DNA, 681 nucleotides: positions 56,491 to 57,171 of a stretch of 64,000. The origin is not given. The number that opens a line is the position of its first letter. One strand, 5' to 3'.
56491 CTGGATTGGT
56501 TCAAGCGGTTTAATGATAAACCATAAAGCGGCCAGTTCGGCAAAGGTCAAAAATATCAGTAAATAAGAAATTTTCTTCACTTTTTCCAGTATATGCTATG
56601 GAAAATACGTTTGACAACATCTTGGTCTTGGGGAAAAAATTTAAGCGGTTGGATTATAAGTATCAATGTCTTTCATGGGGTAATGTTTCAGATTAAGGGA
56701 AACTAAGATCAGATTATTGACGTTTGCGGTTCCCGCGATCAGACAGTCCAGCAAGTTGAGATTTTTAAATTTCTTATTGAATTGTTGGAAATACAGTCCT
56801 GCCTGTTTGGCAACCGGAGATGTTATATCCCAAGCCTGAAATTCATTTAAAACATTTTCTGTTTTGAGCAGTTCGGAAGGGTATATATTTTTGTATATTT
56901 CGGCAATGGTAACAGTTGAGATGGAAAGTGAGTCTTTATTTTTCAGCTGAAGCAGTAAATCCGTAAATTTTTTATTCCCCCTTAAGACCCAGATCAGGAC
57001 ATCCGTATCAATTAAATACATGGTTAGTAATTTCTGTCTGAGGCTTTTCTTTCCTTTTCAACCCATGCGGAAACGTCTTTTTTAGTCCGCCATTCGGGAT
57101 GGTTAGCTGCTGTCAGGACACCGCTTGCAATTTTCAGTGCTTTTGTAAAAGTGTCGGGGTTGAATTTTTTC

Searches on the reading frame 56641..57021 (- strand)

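Call 35: search_protein_families(library=pfam, proteins=[window:56641-57021:-], max_evalue=0.0001)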
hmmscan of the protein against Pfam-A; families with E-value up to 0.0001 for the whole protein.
window:56641-57021:- (126 aa): 1 family
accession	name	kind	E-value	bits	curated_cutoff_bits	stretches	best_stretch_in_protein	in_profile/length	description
PF01850.27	PIN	-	2.3e-13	51.2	23.6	1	2-110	1-111/120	PIN domain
